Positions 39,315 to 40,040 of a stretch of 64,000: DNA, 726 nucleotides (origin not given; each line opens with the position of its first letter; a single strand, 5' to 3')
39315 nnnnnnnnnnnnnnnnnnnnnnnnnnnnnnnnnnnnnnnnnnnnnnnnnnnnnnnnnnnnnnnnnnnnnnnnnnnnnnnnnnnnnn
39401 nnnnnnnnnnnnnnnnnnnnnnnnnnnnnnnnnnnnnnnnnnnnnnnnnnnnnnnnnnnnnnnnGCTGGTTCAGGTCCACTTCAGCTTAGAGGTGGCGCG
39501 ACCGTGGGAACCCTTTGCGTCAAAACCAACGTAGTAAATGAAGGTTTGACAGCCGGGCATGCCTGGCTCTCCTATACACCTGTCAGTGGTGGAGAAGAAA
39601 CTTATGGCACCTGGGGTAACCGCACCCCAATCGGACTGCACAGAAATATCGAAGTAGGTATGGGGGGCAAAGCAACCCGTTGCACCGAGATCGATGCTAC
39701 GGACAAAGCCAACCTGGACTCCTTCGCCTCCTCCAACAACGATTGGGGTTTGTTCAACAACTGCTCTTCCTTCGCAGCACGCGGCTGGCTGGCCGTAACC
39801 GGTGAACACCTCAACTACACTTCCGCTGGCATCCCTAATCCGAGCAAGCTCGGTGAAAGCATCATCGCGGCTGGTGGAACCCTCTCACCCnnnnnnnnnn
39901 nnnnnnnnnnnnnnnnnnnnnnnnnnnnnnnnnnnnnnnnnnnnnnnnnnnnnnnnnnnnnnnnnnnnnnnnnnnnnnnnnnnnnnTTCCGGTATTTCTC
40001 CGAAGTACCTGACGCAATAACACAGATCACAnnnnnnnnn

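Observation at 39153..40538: Candidate toxin-immunity pair: leader-bearing His/Cys protein plus TPR protein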

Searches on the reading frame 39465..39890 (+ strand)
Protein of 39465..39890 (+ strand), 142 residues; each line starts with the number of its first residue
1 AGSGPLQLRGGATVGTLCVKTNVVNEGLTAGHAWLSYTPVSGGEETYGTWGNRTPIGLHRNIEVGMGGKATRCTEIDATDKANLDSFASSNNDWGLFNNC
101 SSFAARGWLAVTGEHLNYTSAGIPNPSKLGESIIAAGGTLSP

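Call 25: predict_structure(alignment_id=A2)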
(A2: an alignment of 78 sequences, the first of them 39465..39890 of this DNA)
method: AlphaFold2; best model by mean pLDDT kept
length: 142 residues; sequences in the alignment: 78
mean_pLDDT: 92.0   pTM: 0.87
mean pLDDT of the five models: 92.0, 91.5, 91.5, 91.0, 90.3
residues with pLDDT >= 90: 119; 70-90: 12; 50-70: 10; < 50: 1
segments of 3 or more residues with pLDDT < 50: none
pLDDT, mean of each block of 10 residues (from residue 1): 56 95 91 97 96 96 96 96 97 94 98 96 95 90 68
secondary structure, 60 per line:
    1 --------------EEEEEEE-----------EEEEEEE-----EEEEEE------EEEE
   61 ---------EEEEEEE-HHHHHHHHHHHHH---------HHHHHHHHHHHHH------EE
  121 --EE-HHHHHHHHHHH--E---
elements in order: E15-21 E33-39 E45-50 E57-60 E70-76 H78-90 H100-112 H126-136

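Call 36: find_related_loci(query=A2, collection=genome_contigs, flank=10000)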
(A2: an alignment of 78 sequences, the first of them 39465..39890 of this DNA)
Query A2 (142 aa) in genome_contigs; peptide patterns used: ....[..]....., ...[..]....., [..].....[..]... (x = any residue, [..] = any of these).
50 stretches matched a pattern; 12 encode a relative of the query (tblastn E <= 1e-3); 11 distinct loci.
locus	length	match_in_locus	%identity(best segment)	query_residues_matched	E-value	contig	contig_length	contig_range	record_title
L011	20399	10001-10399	65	6-138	1e-57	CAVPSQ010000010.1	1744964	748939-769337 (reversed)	MAG: uncultured proteobacterium isolate MFD00032.bin.1.267 genome assembly, contig: contig_8384, whole genome shotgun se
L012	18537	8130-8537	61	6-141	7e-56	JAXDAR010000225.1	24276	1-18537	MAG: Methanothrix sp. isolate POMEDNA-A13 Raw2_k127_2136130, whole genome shotgun sequence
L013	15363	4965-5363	62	6-138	4e-54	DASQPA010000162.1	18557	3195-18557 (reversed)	MAG TPA_asm: Thermoanaerobaculia bacterium isolate SMAG_U10817 k141_936931, whole genome shotgun sequence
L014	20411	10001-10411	58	6-142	6e-54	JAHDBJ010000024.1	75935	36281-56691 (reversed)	MAG: Saprospiraceae bacterium isolate MAG-108 RZ_929, whole genome shotgun sequence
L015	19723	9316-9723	61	3-138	3e-53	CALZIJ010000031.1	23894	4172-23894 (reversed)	MAG: Nitrospiria bacterium isolate FO_M_Nitrospirota_01.1 genome assembly, contig: scaffold_1398, whole genome shotgun s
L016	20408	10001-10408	61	3-138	2e-53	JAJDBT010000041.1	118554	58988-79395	MAG: Nitrospirota bacterium isolate OFTM211 OFTM211_40, whole genome shotgun sequence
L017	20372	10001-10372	66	6-129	1e-50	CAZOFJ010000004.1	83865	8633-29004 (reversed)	MAG TPA_asm: uncultured Nitrospirota bacterium isolate SRP287051_co2_246 genome assembly, contig: NODE_626_length_83865_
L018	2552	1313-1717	61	6-139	1e-50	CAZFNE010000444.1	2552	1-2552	MAG TPA_asm: uncultured Methanosarcinales archaeon isolate binchicken_co158_8 genome assembly, contig: NODE_30941_length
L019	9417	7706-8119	59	1-138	2e-52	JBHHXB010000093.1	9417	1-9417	MAG: Nitrospiria bacterium isolate D_2_bin.8 NODE_3381_length_9417_cov_13.911023, whole genome shotgun sequence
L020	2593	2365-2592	57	1-76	2e-24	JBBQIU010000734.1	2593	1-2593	MAG: Verrucomicrobiota bacterium isolate Co_metawrap_794 Cmw_794_k141_19171086_length_2593_cov_6.0000, whole genome shot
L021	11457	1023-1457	31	21-139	4e-9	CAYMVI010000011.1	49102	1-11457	MAG TPA_asm: uncultured Eubacteriales bacterium isolate SRP315200_co2_486 genome assembly, contig: NODE_258_length_49102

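Call 50: search_protein_representatives(alignment_id=A6)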
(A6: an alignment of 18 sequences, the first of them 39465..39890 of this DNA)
Query: 18 sequences, 197 profile positions. Proteins with E-value up to 0.001 (for the whole library): 1062; up to 1e-10: 458; up to 1e-30: 56. The best 150 are listed.
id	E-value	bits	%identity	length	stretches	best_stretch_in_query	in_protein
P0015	1.2e-77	276.5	-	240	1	5-188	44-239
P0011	1.8e-76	272.6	-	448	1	7-192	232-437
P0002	2.6e-76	272.1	-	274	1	5-193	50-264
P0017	3.3e-75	268.4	-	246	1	5-187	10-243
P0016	6.1e-74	264.3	-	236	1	3-188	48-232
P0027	1.5e-71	256.5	-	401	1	5-187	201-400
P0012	2.2e-71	255.9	-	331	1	6-194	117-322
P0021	4.6e-71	254.9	-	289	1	5-185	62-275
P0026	1.0e-69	250.5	-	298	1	5-188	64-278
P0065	7.3e-68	244.5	-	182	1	8-187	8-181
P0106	1.1e-67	243.9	-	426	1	5-185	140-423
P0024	2.7e-67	242.6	-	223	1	5-176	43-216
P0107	7.5e-67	241.2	-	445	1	5-189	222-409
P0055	4.2e-65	235.5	-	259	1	27-188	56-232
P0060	3.5e-64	232.5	-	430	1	7-184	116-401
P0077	6.4e-50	185.9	-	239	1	6-189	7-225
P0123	1.1e-34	136.1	-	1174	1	47-188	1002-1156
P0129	1.1e-33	133.0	-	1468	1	56-174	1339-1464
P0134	1.6e-33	132.4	-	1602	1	47-177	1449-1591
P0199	5.7e-25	104.5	-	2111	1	42-172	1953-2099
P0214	9.8e-23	97.2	-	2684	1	42-174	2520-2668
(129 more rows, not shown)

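Call 51: search_protein_families(library=pfam, proteins=[P0123, P0129, P0134, P0199, P0214], max_evalue=0.001)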
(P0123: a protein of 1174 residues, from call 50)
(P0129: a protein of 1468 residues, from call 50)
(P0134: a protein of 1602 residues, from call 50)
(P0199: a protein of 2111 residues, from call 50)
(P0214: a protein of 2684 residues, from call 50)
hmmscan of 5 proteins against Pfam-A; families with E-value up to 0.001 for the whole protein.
P0123 (1174 aa): 2 families
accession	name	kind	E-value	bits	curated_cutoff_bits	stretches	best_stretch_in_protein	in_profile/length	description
PF05593.20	RHS_repeat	-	7.1e-113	367.7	22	13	424-458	1-35/38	RHS Repeat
PF20148.4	DUF6531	-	1.2e-16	61.2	24.1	1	56-133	1-74/74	Domain of unknown function (DUF6531)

P0129 (1468 aa): 3 families
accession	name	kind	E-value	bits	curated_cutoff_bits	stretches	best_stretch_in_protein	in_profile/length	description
PF05593.20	RHS_repeat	-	7.6e-53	176.4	22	7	798-832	1-35/38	RHS Repeat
PF20148.4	DUF6531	-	7.6e-10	39.4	24.1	1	115-171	2-57/74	Domain of unknown function (DUF6531)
PF03527.20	RHS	-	1.2e-05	25.5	27.9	1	1222-1251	2-31/38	RHS protein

P0134 (1602 aa): 3 families
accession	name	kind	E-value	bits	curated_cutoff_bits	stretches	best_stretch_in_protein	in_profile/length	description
PF05593.20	RHS_repeat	-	1.1e-48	163.2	22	4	970-1004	1-35/38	RHS Repeat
PF20148.4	DUF6531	-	1.1e-13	51.8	24.1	1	245-318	1-73/74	Domain of unknown function (DUF6531)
PF03527.20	RHS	-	8.4e-05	22.8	27.9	1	1344-1365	3-24/38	RHS protein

P0199 (2111 aa): 9 families
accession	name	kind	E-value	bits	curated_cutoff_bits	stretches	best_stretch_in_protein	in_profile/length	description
PF25023.1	TEN_YD-shell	-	2.7e-35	122.2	50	2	1572-1930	494-867/909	Teneurin YD-shell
PF05593.20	RHS_repeat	-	1.7e-32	111.6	22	2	1446-1481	1-36/38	RHS Repeat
PF25020.1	TTR_TEN1-4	-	4.8e-21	74.9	27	1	256-340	2-86/86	Teneurin TTR-like domain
PF25021.1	TEN_NHL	-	9.1e-18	64.8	27.1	1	773-829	5-64/357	Teneurin NHL domain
PF02368.24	Big_2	-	1.5e-11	44.5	22.8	1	128-205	4-77/79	Bacterial Ig-like domain (group 2)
PF24684.1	Vgb_lyase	-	8.8e-10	38.3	50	0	797-920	98-215/290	Virginiamycin B lyase family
PF01833.30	TIG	-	9.7e-10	38.8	20.9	1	44-121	1-82/84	IPT/TIG domain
PF01436.27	NHL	-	9.2e-07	29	20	0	998-1015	1-18/28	NHL repeat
PF24329.1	FN-plug_TEN1-4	-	1.3e-05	25.8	27.8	1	618-684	4-70/86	Teneurin 1-4, FN-plug domain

P0214 (2684 aa): 16 families
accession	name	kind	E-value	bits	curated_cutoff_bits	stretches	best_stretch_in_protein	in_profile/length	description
PF25021.1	TEN_NHL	-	1.6e-45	156.1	27.1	6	1375-1429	126-178/357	Teneurin NHL domain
PF05593.20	RHS_repeat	-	1.5e-44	150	22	5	1997-2032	1-36/38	RHS Repeat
PF01436.27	NHL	-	2.1e-40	135.2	20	2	224-249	1-26/28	NHL repeat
PF25023.1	TEN_YD-shell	-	5.1e-38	131.2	50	2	2246-2496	603-866/909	Teneurin YD-shell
PF01833.30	TIG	-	8.7e-30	103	20.9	3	497-570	1-76/84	IPT/TIG domain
PF25020.1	TTR_TEN1-4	-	5.1e-26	90.9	27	1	787-871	2-86/86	Teneurin TTR-like domain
PF24684.1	Vgb_lyase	-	1.2e-16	60.8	50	1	1391-1539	97-218/290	Virginiamycin B lyase family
PF08450.18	SGL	-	4.6e-15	56.3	26.3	1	138-259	94-218/246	SMP-30/Gluconolactonase/LRE-like region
PF02368.24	Big_2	-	7.5e-12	45.5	22.8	1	664-741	3-77/79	Bacterial Ig-like domain (group 2)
PF01731.26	Arylesterase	-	3.6e-06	27.5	21.3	0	161-192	45-76/86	Arylesterase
PF13620.12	CarboxypepD_reg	-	1e-05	26.2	32.3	1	794-865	2-76/82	Carboxypeptidase regulatory-like domain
PF24329.1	FN-plug_TEN1-4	-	2e-05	25.2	27.8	1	1157-1224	4-71/86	Teneurin 1-4, FN-plug domain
PF20067.5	SSL_N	-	2.3e-05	24.6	18.9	0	279-296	21-38/46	Strictosidine synthase-like, N-terminal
PF13449.12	Phytase-like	-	0.00013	22.4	27.6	0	215-294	58-140/284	Esterase-like activity of phytase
PF15283.12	DUF4595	-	0.00036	21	34.2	0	1992-2047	31-89/202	Domain of unknown function (DUF4595) with porin-like fold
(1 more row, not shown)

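Call 63: search_solved_structures(query=A6, max_evalue=10, show_alignments=4)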
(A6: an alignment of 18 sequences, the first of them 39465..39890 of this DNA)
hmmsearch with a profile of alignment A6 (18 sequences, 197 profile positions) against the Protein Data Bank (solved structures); distinct sequences matched with E-value up to 10: 21.
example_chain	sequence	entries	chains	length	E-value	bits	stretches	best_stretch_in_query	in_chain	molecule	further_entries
9wku_A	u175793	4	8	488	1.6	11.6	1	60-94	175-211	Menin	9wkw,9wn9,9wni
9wkv_A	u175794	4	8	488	1.6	11.6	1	60-94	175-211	Menin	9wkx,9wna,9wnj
7uj4_A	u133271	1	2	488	1.6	11.6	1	60-94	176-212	Isoform 2 of Menin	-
8e90_A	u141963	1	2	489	1.6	11.6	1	60-94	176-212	Isoform 2 of Menin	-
6pkc_A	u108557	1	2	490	1.6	11.6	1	60-94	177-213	Menin,Menin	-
7oa9_A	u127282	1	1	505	1.7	11.5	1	60-94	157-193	Isoform 2 of Menin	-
9c92_A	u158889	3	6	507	1.7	11.5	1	60-94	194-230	Menin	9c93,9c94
3u84_A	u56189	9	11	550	1.8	11.4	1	60-94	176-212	Menin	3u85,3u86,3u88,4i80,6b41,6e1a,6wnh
8ig0_A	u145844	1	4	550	1.8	11.4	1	60-94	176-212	Menin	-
4og3_A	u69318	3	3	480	1.8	11.4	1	60-94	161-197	Menin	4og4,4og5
6s2k_A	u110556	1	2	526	1.8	11.4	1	60-94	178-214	Multiple endocrine neoplasia I, isoform CRA_b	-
4og6_A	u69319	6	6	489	1.9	11.4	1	60-94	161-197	Menin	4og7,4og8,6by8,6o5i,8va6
4gpq_A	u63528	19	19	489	1.9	11.4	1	60-94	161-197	Menin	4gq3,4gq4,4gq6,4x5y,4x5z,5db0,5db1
9c4t_A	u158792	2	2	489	1.9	11.4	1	60-94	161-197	Menin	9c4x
8va5_A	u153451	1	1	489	1.9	11.4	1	60-94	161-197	Menin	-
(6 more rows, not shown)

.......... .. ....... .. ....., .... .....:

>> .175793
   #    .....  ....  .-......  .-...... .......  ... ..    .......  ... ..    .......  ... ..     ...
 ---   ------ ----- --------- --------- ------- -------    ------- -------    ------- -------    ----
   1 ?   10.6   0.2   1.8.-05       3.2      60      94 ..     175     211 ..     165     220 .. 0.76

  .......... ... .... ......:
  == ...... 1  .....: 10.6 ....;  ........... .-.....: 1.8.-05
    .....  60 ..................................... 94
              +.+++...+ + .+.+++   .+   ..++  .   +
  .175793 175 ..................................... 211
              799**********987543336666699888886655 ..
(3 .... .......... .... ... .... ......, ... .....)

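Call 70: search_protein_families(library=pfam, alignment_id=A9, max_evalue=0.01)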
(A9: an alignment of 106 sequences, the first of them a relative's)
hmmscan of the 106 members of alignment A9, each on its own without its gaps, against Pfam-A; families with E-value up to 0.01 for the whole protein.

A. member 1, P0106 (426 aa): 1 family
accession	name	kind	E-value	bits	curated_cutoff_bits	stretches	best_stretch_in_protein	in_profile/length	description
PF13699.11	eCIS_core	-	2.9e-28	98.3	22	1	192-267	2-77/79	eCIS core domain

B. families by the number of members that match (of 106 scanned): 11 families
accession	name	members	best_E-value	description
PF05593.20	RHS_repeat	13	5.5e-50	RHS Repeat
PF25023.1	TEN_YD-shell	8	2.3e-13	Teneurin YD-shell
PF03527.20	RHS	8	1.9e-11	RHS protein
PF13699.11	eCIS_core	4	2.9e-28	eCIS core domain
PF24517.2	CBM96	1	2.4e-10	Carbohydrate-binding module family 96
PF09136.16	Glucodextran_B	1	7e-07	Glucodextranase, domain B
PF08460.16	SH3_5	1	0.002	Bacterial SH3 domain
PF13332.12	Fil_haemagg_2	1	0.0029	Hemagglutinin repeat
PF17780.6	OCRE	1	0.0033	OCRE domain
PF08450.18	SGL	1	0.0053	SMP-30/Gluconolactonase/LRE-like region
PF18973.5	CBL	1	0.0097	Putative Chitin binding like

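Call 75: find_encoding_contigs(protein=P0134, flank=4000, max_places=2)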
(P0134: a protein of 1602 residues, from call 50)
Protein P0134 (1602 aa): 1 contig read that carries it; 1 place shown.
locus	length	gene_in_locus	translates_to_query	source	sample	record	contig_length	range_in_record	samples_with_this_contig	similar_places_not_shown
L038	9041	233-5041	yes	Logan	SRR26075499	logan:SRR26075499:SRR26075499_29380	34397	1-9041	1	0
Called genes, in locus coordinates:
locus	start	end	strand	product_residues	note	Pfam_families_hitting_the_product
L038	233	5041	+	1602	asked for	PF20148:DUF6531, PF05593:RHS_repeat, PF25023:TEN_YD-shell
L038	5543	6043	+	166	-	-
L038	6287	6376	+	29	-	-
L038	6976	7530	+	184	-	-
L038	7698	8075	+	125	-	-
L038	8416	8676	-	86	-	-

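Call 78: find_encoding_contigs(protein=P0129, flank=3000, max_places=2)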
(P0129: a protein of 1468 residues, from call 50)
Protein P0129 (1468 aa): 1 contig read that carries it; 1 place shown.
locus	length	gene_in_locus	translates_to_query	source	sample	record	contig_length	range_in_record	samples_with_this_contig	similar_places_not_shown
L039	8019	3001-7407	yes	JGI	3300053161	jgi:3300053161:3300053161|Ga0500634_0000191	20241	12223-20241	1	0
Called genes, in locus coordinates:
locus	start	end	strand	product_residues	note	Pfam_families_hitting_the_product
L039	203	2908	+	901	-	PF13380:CoA_binding_2, PF13607:Succ_CoA_lig, PF13549:ATP-grasp_5, PF13302:Acetyltransf_3, PF00583:Acetyltransf_1 (weak)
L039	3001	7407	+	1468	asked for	PF20148:DUF6531, PF25023:TEN_YD-shell, PF05593:RHS_repeat (weak), PF25023:TEN_YD-shell (weak)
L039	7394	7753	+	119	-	-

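Call 79: find_encoding_contigs(protein=P0123, flank=3000, max_places=2)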
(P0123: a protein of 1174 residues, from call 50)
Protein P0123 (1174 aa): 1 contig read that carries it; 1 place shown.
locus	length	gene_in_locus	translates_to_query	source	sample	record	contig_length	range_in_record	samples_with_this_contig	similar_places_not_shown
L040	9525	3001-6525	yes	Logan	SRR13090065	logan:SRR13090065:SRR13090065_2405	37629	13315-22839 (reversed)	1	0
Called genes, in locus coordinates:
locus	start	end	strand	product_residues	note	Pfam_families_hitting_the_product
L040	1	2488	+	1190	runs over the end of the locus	PF03160:Calx-beta, PF13946:DUF4214 (weak), PF00801:PKD, PF18911:PKD_4, PF18911:PKD_4, PF00801:PKD, PF22352:K319L-like_PKD, PF13860:FlgD_ig, +1 more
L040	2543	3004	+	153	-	-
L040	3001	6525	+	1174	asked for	PF20148:DUF6531, PF25023:TEN_YD-shell, PF05593:RHS_repeat, PF25023:TEN_YD-shell, PF05593:RHS_repeat, PF25023:TEN_YD-shell, PF05593:RHS_repeat, PF25023:TEN_YD-shell, +3 more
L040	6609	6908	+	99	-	-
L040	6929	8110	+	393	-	PF09828:ChrB_C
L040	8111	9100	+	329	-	PF00930:DPPIV_N (faint), PF26549:Tricorn_N, PF10647:Gmad1 (faint), PF25174:Beta-prop_THOC3 (faint), PF26549:Tricorn_N, PF26550:Tricorn_2nd (weak), PF07676:PD40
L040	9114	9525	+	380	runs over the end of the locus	PF13860:FlgD_ig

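Call 90: find_related_loci(query=A6, collection=viral_contigs, flank=8000)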
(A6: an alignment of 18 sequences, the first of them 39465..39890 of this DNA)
Query A6 (142 aa) in viral_contigs; peptide patterns used: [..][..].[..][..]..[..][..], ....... (x = any residue, [..] = any of these).
33 stretches matched a pattern; 1 encode a relative of the query (tblastn E <= 1e-3); 1 distinct loci.
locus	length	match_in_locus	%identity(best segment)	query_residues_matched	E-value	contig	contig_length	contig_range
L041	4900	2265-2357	47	33-64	2e-5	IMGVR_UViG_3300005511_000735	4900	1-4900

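Call 96: fold_search(model_id=the predicted structure, library=pdb)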
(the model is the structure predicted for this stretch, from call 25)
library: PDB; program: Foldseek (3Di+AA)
matches with E <= 10: 249; with E <= 0.001: 0
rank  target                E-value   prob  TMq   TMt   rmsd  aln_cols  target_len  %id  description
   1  7zv1_C                9.0e-02  0.87  0.43  0.56   4.2       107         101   17  Crystal Structure of Aichivirus A 2A protein L64M, L109M mutant (released 2023-05-31)
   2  7zv6_A                1.6e-01  0.57  0.38  0.46   4.8       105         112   18  Crystal Structure of Aichivirus A 2A protein (released 2023-05-24)
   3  7zv1_B                1.7e-01  0.72  0.42  0.51   4.3       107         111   18  Crystal Structure of Aichivirus A 2A protein L64M, L109M mutant (released 2023-05-31)
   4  7zv6_C                1.9e-01  0.54  0.39  0.46   4.8       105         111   18  Crystal Structure of Aichivirus A 2A protein (released 2023-05-24)
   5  6v98                  2.2e-01  0.85  0.56  0.45   5.0       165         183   13  Crystal structure of Type VI secretion system effector, TseH (VCA0285) (released 2020-01-15)
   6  7zv1_A                2.9e-01  0.41  0.41  0.49   6.6       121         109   19  Crystal Structure of Aichivirus A 2A protein L64M, L109M mutant (released 2023-05-31)
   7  7zv6_B                5.5e-01  0.30  0.39  0.44   4.8       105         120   18  Crystal Structure of Aichivirus A 2A protein (released 2023-05-24)
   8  6r99_A                6.2e-01  0.23  0.42  0.23  12.7       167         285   10  Crystal Structure of Human CLN protein 5 (Ceroid Lipofuscinosis Neuronal Protein 5) (released 2020-04-22)
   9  8chx_B                7.5e-01  0.02  0.13  0.11  12.6        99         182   10  Structure and function of LolA from Vibrio cholerae (released 2023-06-21)
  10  3cb3_B                9.1e-01  0.08  0.18  0.09  11.9        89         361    8  Crystal structure of L-Talarate dehydratase from Polaromonas sp. JS666 complexed with Mg and L-glucarate (released 2008-03-04)
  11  2og9_A                9.1e-01  0.07  0.17  0.09  11.6        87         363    7  Crystal Structure of mandelate racemase/muconate lactonizing enzyme from Polaromonas sp. JS666 (released 2007-02-27)
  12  7qep_L2               9.1e-01  0.05  0.15  0.11  11.2        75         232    8  Cryo-EM structure of the ribosome from Encephalitozoon cuniculi (released 2022-02-09)
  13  3wxm_B                1.1e+00  0.01  0.11  0.07  11.4        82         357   13  Crystal structure of archaeal Pelota and GTP-bound EF1 alpha complex (released 2014-09-03)
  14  1w6t_B                1.2e+00  0.05  0.20  0.09  13.9       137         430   14  Crystal Structure Of Octameric Enolase From Streptococcus pneumoniae (released 2005-08-22)
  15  9vvn                  1.2e+00  0.06  0.20  0.18   9.5        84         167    7  Crystal structure of computationally designed protein VTP-4 (released 2025-08-13)
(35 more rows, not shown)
